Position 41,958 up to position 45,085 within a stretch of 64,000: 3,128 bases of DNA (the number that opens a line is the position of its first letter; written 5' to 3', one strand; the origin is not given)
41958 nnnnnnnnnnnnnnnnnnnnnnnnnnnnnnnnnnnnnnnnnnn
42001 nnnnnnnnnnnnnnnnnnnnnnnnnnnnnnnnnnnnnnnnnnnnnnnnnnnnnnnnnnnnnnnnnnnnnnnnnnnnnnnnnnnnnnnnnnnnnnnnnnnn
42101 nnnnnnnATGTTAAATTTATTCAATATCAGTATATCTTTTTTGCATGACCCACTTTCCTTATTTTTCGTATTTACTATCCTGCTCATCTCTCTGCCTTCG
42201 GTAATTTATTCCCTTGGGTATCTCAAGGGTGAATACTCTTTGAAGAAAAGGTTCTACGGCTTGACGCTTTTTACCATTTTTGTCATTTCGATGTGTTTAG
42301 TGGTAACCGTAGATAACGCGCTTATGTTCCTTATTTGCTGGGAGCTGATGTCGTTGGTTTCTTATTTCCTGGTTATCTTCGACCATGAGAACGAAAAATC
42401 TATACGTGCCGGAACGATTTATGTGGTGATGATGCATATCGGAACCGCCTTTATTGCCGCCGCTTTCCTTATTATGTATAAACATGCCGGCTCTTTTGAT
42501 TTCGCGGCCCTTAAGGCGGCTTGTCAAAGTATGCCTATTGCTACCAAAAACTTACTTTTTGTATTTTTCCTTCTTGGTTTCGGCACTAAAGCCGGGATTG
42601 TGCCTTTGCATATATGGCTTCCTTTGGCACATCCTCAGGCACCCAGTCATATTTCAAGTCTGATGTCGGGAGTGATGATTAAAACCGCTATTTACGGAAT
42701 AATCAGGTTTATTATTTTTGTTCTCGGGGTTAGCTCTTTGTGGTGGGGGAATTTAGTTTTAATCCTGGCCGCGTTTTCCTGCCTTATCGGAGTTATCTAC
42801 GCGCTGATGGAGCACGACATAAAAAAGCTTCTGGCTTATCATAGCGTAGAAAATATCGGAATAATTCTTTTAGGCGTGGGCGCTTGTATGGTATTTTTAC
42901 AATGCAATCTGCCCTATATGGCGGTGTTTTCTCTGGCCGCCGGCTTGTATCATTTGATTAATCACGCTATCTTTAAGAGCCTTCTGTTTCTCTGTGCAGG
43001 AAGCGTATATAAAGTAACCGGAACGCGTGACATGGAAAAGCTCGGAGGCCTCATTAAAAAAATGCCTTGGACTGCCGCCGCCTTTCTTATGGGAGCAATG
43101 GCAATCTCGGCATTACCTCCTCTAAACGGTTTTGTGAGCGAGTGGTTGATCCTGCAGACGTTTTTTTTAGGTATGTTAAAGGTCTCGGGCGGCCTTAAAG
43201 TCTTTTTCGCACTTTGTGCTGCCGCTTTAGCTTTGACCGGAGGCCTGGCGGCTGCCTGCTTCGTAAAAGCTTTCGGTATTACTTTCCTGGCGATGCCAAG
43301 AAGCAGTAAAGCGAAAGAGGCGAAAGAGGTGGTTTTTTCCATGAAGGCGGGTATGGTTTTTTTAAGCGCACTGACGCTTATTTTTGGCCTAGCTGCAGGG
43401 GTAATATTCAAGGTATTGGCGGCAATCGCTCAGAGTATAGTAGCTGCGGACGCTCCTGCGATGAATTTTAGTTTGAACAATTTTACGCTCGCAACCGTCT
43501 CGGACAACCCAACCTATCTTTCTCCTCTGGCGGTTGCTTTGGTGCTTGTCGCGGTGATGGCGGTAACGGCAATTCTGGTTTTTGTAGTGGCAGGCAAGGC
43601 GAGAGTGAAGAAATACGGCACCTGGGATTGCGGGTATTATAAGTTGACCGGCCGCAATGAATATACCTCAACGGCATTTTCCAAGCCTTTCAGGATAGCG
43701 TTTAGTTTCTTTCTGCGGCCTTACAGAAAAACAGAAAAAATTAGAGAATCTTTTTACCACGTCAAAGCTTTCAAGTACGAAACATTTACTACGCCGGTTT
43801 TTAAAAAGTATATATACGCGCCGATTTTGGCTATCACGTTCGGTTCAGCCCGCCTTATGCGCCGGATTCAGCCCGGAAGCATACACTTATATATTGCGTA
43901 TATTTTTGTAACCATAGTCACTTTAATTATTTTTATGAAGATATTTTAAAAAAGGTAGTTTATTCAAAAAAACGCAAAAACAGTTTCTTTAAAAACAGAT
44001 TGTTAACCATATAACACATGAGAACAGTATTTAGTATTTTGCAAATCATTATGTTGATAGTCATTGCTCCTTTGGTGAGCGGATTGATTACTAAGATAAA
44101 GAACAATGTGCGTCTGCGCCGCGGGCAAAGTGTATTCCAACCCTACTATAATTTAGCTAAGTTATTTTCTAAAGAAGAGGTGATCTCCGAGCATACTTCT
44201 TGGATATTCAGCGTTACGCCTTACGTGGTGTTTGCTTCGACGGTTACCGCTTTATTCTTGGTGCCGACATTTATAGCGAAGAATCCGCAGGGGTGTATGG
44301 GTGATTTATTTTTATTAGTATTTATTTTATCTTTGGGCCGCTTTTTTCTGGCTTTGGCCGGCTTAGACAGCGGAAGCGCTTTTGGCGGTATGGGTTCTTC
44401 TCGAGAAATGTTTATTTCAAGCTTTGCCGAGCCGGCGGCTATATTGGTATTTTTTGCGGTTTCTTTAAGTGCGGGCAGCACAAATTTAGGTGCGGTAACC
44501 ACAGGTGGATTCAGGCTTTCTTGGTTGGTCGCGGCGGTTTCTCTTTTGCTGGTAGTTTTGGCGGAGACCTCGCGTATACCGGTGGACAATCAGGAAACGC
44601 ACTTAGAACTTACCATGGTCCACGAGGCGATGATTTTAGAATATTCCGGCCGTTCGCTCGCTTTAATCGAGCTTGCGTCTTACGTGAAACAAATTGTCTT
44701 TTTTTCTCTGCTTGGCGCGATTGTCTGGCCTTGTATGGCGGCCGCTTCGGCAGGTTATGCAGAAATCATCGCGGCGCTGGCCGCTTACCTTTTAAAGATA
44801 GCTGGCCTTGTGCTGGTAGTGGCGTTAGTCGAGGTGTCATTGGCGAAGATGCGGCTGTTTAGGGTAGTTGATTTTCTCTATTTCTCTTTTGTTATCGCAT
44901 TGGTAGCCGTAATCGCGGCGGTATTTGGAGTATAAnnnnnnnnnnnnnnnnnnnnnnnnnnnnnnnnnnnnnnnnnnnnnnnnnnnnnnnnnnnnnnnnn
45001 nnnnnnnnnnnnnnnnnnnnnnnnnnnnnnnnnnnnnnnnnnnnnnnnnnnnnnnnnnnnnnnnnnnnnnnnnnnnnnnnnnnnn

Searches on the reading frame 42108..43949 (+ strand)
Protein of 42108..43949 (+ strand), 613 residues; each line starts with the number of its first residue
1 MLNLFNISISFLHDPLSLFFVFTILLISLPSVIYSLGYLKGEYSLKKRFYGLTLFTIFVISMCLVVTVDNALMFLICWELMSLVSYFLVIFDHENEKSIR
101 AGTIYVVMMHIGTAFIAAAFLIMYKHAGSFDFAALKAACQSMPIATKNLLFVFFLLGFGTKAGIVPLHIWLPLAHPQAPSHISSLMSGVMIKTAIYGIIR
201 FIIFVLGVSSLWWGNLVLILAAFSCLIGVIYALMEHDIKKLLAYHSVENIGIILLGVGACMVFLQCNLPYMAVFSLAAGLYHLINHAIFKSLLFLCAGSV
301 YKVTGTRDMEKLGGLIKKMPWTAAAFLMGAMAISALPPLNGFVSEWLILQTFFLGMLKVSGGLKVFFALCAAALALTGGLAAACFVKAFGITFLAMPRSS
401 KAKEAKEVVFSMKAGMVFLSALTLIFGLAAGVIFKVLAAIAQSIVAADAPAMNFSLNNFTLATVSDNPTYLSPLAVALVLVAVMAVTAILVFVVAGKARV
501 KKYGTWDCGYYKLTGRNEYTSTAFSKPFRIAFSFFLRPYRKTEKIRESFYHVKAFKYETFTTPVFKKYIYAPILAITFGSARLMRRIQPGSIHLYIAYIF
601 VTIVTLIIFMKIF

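Call 12: find_encoding_contigs(protein=window:42108-43949:+, flank=3000, max_places=10)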
Protein window:42108-43949:+ (613 aa): 2 contigs read that carry it; 1 place shown.
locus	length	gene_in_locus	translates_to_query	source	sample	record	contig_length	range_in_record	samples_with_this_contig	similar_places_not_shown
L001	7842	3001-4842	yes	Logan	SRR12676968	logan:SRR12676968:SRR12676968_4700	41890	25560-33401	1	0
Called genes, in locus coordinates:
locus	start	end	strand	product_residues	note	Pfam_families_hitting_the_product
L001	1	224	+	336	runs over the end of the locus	PF02568:ThiI, PF03054:tRNA_Me_trans (weak), PF06508:QueC (weak), PF18297:NFACT-R_2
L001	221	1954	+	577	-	PF07715:Plug (weak), PF00593:TonB_dep_Rec_b-barrel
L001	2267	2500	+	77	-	PF00583:Acetyltransf_1 (weak)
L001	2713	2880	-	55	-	-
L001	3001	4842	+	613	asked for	PF00662:Proton_antipo_N, PF00361:Proton_antipo_M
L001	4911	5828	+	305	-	PF00146:NADHdh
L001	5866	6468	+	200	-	-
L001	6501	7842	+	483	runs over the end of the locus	PF00662:Proton_antipo_N (weak), PF00361:Proton_antipo_M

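Call 13: search_protein_families(library=pfam, proteins=[window:42108-43949:+])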
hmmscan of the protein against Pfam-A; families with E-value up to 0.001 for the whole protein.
window:42108-43949:+ (613 aa): 2 families
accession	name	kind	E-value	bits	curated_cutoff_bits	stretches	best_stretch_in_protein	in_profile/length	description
PF00361.26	Proton_antipo_M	-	8.5e-57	193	21.5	1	70-357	3-280/294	NADH:quinone oxidoreductase/Mrp antiporter, TM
PF00662.26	Proton_antipo_N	-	5.3e-08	33.1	24.5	1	4-45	6-47/51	NADH-Ubiquinone oxidoreductase (complex I), chain 5 N-terminus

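Call 14: find_homologous_proteins(query=window:42108-43949:+, max_evalue=1e-50)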
Query window:42108-43949:+ (613 aa): 8000 proteins with E <= 1e-50 among 8000 candidates; the best 120 are listed.
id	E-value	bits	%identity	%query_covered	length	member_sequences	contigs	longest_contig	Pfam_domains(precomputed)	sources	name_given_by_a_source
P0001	0.0e+0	1320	100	100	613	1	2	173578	PF00662.27,PF00361.26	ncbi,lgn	ncbi:MAG: proton-conducting transporter membrane subunit [Candidatus Omnitrophota bacterium]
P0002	0.0e+0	1036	78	100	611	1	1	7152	PF00662.27,PF00361.26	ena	-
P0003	0.0e+0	1016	77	100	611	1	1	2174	PF00662.27,PF00361.26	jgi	jgi:hydrogenase-4 component B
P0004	3.9e-294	995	75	100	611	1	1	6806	PF00662.27,PF00361.26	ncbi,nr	ncbi:MAG: proton-conducting transporter membrane subunit [Candidatus Omnitrophica bacterium]|nr:prot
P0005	1.5e-292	990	74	100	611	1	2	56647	PF00662.27,PF00361.26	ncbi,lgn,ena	-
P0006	2.0e-287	973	74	100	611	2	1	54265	PF00662.27,PF00361.26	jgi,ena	-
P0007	4.1e-287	972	74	100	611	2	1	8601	PF00662.27,PF00361.26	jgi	jgi:hydrogenase-4 component B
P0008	2.3e-284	963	74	97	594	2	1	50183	PF00361.26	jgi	-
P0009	1.3e-282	957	72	100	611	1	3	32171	PF00662.27,PF00361.26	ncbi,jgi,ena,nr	ncbi:MAG: hypothetical protein M0R20_00835 [Candidatus Omnitrophica bacterium]|jgi:hydrogenase-4 com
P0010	1.1e-281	954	72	100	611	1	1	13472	PF00662.27,PF00361.26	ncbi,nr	ncbi:MAG: proton-conducting transporter membrane subunit [Candidatus Omnitrophica bacterium]|nr:prot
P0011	1.7e-281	954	73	100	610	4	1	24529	PF00662.27,PF00361.26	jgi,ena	-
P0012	1.9e-280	950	72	100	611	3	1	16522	PF00662.27,PF00361.26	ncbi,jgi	ncbi:MAG: proton-conducting transporter membrane subunit [Candidatus Omnitrophota bacterium]|jgi:hyd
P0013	1.5e-268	911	69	100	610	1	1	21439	PF00361.26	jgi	jgi:hydrogenase-4 component B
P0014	6.3e-268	909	70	98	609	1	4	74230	PF00662.27,PF00361.26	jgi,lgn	-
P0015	8.1e-268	908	69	100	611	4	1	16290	PF00662.27,PF00361.26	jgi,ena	-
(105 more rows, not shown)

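Call 15: find_encoding_contigs(protein=P0002, flank=3000, max_places=3)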
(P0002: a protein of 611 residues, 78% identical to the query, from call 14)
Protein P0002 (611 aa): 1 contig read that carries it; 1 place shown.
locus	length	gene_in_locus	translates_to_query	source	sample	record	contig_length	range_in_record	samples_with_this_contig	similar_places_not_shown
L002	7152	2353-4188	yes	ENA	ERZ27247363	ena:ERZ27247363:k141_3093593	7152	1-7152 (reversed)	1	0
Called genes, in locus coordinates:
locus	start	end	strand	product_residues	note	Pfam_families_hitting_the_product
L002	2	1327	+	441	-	?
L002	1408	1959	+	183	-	PF13560:HTH_31, PF01381:HTH_3, PF12844:HTH_19, PF13443:HTH_26, PF07883:Cupin_2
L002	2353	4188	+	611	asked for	PF00662:Proton_antipo_N, PF00361:Proton_antipo_M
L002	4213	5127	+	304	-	PF00146:NADHdh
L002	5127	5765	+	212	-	-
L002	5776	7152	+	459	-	?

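Call 16: find_encoding_contigs(protein=P0005, flank=3000, max_places=3)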
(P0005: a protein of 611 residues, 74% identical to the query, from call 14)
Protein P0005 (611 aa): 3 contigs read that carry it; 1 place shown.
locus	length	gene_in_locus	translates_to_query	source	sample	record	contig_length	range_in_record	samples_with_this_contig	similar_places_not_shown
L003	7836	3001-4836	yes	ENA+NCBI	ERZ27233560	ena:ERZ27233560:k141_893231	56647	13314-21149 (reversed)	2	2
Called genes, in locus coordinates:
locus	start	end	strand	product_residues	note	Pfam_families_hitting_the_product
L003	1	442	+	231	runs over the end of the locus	PF01656:CbiA, PF13500:AAA_26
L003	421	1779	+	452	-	PF00202:Aminotran_3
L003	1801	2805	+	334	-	PF02568:ThiI, PF03054:tRNA_Me_trans, PF18297:NFACT-R_2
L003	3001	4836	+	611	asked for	PF00662:Proton_antipo_N, PF00361:Proton_antipo_M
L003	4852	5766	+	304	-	PF00146:NADHdh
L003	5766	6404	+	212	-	-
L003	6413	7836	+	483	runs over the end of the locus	PF00662:Proton_antipo_N (faint), PF00361:Proton_antipo_M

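Call 17: find_encoding_contigs(protein=P0006, flank=3000, max_places=3)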
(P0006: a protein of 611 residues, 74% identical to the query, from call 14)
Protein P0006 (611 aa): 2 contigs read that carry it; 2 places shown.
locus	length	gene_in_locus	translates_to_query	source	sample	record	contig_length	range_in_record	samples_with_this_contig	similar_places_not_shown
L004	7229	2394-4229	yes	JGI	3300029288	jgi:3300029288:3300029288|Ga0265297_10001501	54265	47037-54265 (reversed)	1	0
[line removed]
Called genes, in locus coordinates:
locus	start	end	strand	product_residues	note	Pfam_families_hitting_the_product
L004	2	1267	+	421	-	?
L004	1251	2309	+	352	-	PF00871:Acetate_kinase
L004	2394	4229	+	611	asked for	PF00662:Proton_antipo_N (weak), PF00361:Proton_antipo_M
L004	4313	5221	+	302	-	PF00146:NADHdh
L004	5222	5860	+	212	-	-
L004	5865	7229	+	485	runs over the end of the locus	PF00662:Proton_antipo_N (weak), PF00361:Proton_antipo_M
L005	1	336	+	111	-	?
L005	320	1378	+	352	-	PF00871:Acetate_kinase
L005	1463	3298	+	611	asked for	PF00662:Proton_antipo_N (weak), PF00361:Proton_antipo_M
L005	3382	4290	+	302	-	PF00146:NADHdh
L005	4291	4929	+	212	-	-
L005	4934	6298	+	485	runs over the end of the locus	PF00662:Proton_antipo_N (weak), PF00361:Proton_antipo_M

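Call 18: find_encoding_contigs(protein=P0009, flank=3000, max_places=3)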
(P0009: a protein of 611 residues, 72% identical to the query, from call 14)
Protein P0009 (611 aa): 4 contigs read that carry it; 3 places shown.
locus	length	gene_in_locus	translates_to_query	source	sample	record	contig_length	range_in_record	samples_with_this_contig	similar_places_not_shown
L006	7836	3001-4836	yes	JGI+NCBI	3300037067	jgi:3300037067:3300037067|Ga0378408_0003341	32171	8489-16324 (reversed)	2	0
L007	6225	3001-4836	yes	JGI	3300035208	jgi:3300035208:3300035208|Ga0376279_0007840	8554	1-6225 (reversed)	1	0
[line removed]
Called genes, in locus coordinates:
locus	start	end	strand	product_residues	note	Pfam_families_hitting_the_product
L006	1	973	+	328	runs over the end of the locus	PF02568:ThiI, PF18297:NFACT-R_2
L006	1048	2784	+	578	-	PF07715:Plug, PF00593:TonB_dep_Rec_b-barrel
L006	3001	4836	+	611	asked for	PF00662:Proton_antipo_N (weak), PF00361:Proton_antipo_M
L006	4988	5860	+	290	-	PF00146:NADHdh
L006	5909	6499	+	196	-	-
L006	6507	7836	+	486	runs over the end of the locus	PF00662:Proton_antipo_N (weak), PF00361:Proton_antipo_M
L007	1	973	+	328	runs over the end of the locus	PF02568:ThiI, PF18297:NFACT-R_2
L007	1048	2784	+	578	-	PF07715:Plug, PF00593:TonB_dep_Rec_b-barrel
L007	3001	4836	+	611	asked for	PF00662:Proton_antipo_N (weak), PF00361:Proton_antipo_M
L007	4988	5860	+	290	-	PF00146:NADHdh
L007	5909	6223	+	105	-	?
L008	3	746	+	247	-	?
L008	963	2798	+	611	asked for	PF00662:Proton_antipo_N (weak), PF00361:Proton_antipo_M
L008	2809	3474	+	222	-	?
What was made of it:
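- L006/L007: the TonB-receptor gene is followed directly by the promoter (call 18).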

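Call 53: find_related_loci(query=window:42108-43946:+, collection=genome_contigs, flank=6000)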
Query window:42108-43946:+ (613 aa) in genome_contigs; peptide patterns used: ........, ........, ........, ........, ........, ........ (x = any residue, [..] = any of these).
119 stretches matched a pattern; 103 encode a relative of the query (tblastn E <= 1e-3); the best 80 are kept; 80 distinct loci.
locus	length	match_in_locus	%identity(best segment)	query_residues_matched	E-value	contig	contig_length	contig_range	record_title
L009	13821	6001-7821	68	6-613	0e+0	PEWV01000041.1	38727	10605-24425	MAG: Candidatus Omnitrophica bacterium CG07_land_8_20_14_0_80_42_15 CG07_land_8_20_14_0.80_scaffold_220_c, whole genome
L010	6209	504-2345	66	1-613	0e+0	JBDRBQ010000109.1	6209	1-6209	MAG: Candidatus Omnitrophota bacterium isolate MEGAHIT-group-1.137 k141_7031465, whole genome shotgun sequence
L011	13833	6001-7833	68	1-613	0e+0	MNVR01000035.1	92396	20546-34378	MAG: Candidatus Omnitrophica bacterium CG1_02_44_16 cg1_0.2_scaffold_95_c, whole genome shotgun sequence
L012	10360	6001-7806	67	11-613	0e+0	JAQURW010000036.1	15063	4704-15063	MAG: Candidatus Omnitrophota bacterium isolate STD1_82 NODE_9776_length_15063_cov_2.604914_Sandtown_D1, whole genome sho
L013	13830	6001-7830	65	2-611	0e+0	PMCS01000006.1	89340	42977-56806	MAG: Candidatus Omnitrophota bacterium isolate fen_1318 73.20120700_E3M.124_contig_205328, whole genome shotgun sequence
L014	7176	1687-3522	65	3-610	0e+0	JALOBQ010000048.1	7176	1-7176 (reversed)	MAG: Candidatus Omnitrophota bacterium isolate SO_2017_LW3 bin 3 NODE_35772_length_7176_cov_2.191800_LW162_2017, whole g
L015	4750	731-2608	63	3-613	0e+0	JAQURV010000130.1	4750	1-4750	MAG: Candidatus Omnitrophota bacterium isolate STD1_81 NODE_72230_length_4750_cov_2.331603_Sandtown_D1, whole genome sho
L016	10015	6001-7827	68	5-613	0e+0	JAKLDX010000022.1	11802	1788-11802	MAG: Candidatus Omnitrophota bacterium isolate RA.bin12 RA.bin12_22, whole genome shotgun sequence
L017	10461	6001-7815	62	9-613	0e+0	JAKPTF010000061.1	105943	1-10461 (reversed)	MAG: Candidatus Omnitrophota bacterium isolate JPNA_metabat.7 k141_163487, whole genome shotgun sequence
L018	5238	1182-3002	64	6-613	0e+0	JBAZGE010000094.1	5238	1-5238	MAG: Candidatus Omnitrophota bacterium isolate SO_2017_LW3_37 NODE_58433_length_5238_cov_1.017609_LW162_2017, whole geno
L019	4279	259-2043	64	1-598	0e+0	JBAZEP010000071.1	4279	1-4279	MAG: Candidatus Omnitrophota bacterium isolate SO_2017_LW3_129 NODE_79974_length_4279_cov_5.672929_LW162_2017, whole gen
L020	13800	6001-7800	64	14-613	0e+0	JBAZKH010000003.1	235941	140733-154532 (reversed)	MAG: Candidatus Omnitrophota bacterium isolate SO_2017_LW4_139 scaffold_150_c1_LW137-91_2017, whole genome shotgun seque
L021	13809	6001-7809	59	9-611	0e+0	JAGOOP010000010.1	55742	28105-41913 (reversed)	MAG: Candidatus Omnitrophota bacterium isolate Go_SlDig_bin_84 Go_SlDig_1405_length_55742_cov_13.844484, whole genome sh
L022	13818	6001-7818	61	8-613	0e+0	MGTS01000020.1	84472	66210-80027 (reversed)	MAG: Elusimicrobia bacterium GWA2_51_34 gwa2_scaffold_244, whole genome shotgun sequence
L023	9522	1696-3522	58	3-608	0e+0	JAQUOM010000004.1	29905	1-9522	MAG: Candidatus Omnitrophota bacterium isolate STD1_200 NODE_3153_length_29905_cov_3.868225_Sandtown_D1, whole genome sh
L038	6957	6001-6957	81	1-319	3e-168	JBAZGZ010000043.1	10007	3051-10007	MAG: Candidatus Omnitrophota bacterium isolate SO_2017_LW3_58 NODE_21312_length_10007_cov_1.072672_LW162_2017, whole gen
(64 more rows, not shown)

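Call 83: find_encoding_contigs(protein=P0004, flank=2500, max_places=3)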
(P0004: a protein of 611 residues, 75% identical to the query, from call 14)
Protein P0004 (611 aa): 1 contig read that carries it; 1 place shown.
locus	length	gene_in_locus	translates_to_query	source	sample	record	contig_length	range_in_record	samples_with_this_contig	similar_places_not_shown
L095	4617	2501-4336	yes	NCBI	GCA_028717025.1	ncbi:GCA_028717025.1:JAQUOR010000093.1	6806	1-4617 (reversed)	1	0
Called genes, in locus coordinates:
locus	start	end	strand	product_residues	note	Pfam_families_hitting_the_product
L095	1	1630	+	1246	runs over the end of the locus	PF00989:PAS, PF08448:PAS_4, PF13426:PAS_9 (weak), PF00989:PAS, PF13188:PAS_8, PF13426:PAS_9, PF00512:HisKA, PF02518:HATPase_c, +4 more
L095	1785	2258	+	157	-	-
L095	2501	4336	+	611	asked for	PF00662:Proton_antipo_N (weak), PF00361:Proton_antipo_M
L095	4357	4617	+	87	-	PF00146:NADHdh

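Call 84: find_encoding_contigs(protein=P0007, flank=2500, max_places=3)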
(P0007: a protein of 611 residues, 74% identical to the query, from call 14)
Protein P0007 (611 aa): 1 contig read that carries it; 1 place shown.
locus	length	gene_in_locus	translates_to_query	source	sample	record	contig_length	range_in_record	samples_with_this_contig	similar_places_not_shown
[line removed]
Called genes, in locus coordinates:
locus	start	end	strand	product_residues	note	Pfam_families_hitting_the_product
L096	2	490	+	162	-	?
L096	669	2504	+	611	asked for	PF00662:Proton_antipo_N (weak), PF00361:Proton_antipo_M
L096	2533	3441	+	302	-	PF00146:NADHdh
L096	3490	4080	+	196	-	-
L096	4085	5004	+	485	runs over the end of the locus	PF00662:Proton_antipo_N (weak), PF00361:Proton_antipo_M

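Call 85: find_encoding_contigs(protein=P0008, flank=2500, max_places=3)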
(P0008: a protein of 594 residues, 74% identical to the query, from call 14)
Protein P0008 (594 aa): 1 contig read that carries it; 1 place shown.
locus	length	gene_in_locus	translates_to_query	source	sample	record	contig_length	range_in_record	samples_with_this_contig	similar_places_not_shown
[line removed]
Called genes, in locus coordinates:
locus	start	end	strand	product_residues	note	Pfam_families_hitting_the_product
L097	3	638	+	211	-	PF00871:Acetate_kinase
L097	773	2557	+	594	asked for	PF00361:Proton_antipo_M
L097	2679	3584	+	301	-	PF00146:NADHdh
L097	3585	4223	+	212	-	-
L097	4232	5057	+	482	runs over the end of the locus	PF00361:Proton_antipo_M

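Call 86: find_encoding_contigs(protein=P0011, flank=2500, max_places=3)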
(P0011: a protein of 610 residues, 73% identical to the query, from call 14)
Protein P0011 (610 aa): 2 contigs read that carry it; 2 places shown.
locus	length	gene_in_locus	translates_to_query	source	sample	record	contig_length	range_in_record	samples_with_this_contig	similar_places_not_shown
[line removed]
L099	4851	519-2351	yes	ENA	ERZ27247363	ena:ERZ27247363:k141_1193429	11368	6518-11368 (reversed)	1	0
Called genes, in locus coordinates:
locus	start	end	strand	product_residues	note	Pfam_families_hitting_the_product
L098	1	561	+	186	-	?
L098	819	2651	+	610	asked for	PF00662:Proton_antipo_N (weak), PF00361:Proton_antipo_M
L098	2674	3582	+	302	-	PF00146:NADHdh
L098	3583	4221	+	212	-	-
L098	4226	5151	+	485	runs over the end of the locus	PF00662:Proton_antipo_N (weak), PF00361:Proton_antipo_M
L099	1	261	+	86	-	?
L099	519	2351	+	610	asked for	PF00662:Proton_antipo_N (weak), PF00361:Proton_antipo_M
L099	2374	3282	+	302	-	PF00146:NADHdh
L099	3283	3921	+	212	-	-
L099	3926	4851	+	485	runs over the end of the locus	PF00662:Proton_antipo_N (weak), PF00361:Proton_antipo_M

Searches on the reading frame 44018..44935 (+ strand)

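Call 13: search_protein_families(library=pfam, proteins=[window:44018-44935:+])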
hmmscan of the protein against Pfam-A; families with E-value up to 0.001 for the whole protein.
window:44018-44935:+ (305 aa): 1 family
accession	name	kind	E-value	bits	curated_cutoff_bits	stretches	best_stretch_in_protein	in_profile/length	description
PF00146.26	NADHdh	-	6.4e-36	124.7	27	1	7-299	3-295/298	NADH dehydrogenase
